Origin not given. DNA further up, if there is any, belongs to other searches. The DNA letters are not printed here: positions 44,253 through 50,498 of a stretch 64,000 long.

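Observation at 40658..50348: Tightly coupled three-gene operon: giant Hhe-like helicase-nuclease plus Mre11/SbcD-like plus Rad50/SbcC-like proteins (candidate defence or DNA-end-processing system)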

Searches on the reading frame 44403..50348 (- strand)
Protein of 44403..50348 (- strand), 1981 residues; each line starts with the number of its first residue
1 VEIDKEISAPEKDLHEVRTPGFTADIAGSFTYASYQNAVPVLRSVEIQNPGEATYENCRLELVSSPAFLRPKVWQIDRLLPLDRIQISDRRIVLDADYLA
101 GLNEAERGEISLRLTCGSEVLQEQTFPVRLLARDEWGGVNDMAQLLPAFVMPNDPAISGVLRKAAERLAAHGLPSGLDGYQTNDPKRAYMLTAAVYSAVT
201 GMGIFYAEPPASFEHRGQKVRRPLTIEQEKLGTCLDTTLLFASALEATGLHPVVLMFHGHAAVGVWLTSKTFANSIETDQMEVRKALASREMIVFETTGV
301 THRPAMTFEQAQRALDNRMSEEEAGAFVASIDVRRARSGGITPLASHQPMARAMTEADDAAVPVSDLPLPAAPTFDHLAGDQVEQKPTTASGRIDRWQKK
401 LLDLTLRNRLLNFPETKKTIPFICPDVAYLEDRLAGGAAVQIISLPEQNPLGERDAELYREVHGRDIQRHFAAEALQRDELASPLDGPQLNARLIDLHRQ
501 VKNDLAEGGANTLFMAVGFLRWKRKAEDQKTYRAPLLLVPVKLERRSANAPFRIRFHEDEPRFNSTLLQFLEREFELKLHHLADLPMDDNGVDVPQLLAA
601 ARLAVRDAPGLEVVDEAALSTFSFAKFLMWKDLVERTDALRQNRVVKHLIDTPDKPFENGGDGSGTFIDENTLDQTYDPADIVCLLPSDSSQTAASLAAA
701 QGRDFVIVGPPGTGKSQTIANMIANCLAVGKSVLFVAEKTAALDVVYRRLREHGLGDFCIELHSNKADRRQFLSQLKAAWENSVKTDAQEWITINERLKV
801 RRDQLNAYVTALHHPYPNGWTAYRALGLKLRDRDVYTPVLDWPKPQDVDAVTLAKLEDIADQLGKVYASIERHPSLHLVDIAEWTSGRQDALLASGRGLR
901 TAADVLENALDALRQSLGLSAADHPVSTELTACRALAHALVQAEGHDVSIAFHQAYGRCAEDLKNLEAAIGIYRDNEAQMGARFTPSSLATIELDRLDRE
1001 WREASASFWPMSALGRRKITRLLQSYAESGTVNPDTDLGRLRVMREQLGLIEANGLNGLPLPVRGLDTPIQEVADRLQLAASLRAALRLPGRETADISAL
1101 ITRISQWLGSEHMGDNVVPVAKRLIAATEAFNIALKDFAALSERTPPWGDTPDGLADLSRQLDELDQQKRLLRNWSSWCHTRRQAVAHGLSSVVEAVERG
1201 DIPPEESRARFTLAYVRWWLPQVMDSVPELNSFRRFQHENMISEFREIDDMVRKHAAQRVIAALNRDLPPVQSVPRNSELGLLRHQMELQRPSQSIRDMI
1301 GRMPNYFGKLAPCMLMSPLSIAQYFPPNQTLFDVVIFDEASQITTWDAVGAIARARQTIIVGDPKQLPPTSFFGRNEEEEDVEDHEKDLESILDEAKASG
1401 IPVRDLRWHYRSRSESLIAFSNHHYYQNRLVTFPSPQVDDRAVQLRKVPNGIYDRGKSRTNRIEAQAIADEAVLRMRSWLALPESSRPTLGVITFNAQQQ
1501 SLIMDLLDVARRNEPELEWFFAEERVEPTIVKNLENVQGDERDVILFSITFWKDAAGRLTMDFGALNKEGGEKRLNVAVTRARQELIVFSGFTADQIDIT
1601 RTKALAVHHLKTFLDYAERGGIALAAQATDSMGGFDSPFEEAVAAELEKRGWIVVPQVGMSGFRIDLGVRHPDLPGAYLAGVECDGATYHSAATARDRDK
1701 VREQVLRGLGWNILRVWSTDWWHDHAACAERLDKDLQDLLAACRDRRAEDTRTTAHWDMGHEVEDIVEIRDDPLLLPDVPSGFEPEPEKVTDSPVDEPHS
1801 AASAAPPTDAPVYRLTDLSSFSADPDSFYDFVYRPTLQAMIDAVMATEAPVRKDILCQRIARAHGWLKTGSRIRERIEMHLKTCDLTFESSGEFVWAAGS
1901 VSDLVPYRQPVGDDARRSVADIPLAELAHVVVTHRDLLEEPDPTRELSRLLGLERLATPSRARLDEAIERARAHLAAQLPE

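Call 3: search_protein_families(library=pfam, proteins=[window:44403-50348:-], max_evalue=0.01)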
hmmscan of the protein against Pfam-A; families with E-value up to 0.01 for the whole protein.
window:44403-50348:- (1981 aa): 12 families
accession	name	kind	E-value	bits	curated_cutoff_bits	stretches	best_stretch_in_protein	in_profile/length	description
PF13195.11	DUF4011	-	3.1e-46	157.7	22.2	1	400-571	1-158/158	Protein of unknown function (DUF4011)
PF18741.7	MTES_1575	-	2.5e-35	120.9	38.2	1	1639-1735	1-95/96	REase_MTES_1575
PF13086.12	AAA_11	-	4.8e-18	66.3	27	2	1330-1371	212-254/257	AAA domain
PF11784.13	DUF3320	-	5e-17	62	25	1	1826-1875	1-50/50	Protein of unknown function (DUF3320)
PF13087.12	AAA_12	-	2e-14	54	27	1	1392-1589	5-191/195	AAA domain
PF13604.12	AAA_30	-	8.7e-09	35.8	27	1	691-748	5-64/191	AAA domain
PF13245.12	AAA_19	-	4.7e-08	33.7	25.1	1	693-750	2-61/134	AAA domain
PF09848.15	SLFN-g3_helicase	-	0.00031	20.6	24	0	705-759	4-56/354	Schlafen group 3, DNA/RNA helicase domain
PF04851.21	ResIII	-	0.00032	21.1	22.5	1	700-769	21-95/164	Type III restriction enzyme, res subunit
PF13521.12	AAA_28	-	0.0025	18.5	27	0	705-792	2-77/164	AAA domain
PF01443.25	Viral_helicase1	-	0.0026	18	21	0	1330-1370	58-100/228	Viral superfamily 1 RNA helicase core domain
PF04480.18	DUF559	-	0.0082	16.4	20.6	0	1682-1731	57-103/109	Protein of unknown function (DUF559)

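Call 4: search_protein_families(library=padloc, proteins=[window:44403-50348:-], max_evalue=0.01)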
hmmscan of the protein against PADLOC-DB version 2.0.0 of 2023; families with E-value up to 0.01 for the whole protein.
window:44403-50348:- (1981 aa): 10 families
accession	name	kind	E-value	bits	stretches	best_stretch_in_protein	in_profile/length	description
PDLC05009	PDC-S37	-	0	1209.5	1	392-1971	8-1533/1550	-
PDLC02194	Hhe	-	6.6e-173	575.3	3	1154-1725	1199-1769/1911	-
PDLC03920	MkoA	-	1.6e-29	100.9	2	1330-1591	790-1075/1112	-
PDLC03924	MkoC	-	1.3e-25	87.8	1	1309-1590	636-942/1136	-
PDLC03921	MkoA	-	1.4e-13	47.5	2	1329-1370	1294-1335/1607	-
PDLC04140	mad8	-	5e-07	27.5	1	697-786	22-120/314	mads_8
PDLC05035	PDC-S53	-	6.9e-05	19.1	0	706-754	514-560/900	-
PDLC01734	typeIV_RecD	-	0.0003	17.2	1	1332-1369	435-475/763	RecD_0_IVD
PDLC05065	PDC-S68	-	0.00088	15.1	1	1331-1369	703-744/1221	-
PDLC05064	PDC-S68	-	0.0075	12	0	703-738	701-736/1273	-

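Call 5: search_protein_families(library=ncbifam, proteins=[window:44403-50348:-], max_evalue=0.01)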
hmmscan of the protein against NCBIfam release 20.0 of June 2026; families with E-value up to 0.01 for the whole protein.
window:44403-50348:- (1981 aa): 7 families
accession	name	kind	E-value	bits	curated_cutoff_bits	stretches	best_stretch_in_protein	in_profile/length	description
NF058533.1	antiphage_ProA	equivalog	0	2177.7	1500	1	31-1955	1-1903/1903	anti-phage protein ProA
NF042953.1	Hhe_antiphage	equivalog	7.7e-240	799.4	2000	2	1122-1755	1066-1699/1797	DUF4011 domain-containing anti-phage protein Hhe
TIGR00376.1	TIGR00376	hypoth_equivalog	3.8e-25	88.4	348.9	3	1330-1435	362-458/639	IGHMBP2 family helicase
NF040671.1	PLuB_AAA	exception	1.4e-23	82.3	999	2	1329-1590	960-1230/1256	PLuB system helicase-like protein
TIGR01448.2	helicase_RecD2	equivalog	4.3e-06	25.2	500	0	689-737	318-366/713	SF1B family DNA helicase RecD2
TIGR01447.1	recD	equivalog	4.6e-06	25.5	310.15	0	689-726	150-187/597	exodeoxyribonuclease V subunit alpha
TIGR03744.1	traC_PFL_4706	equivalog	0.00047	18.1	520.6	1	706-765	478-537/892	conjugative transfer ATPase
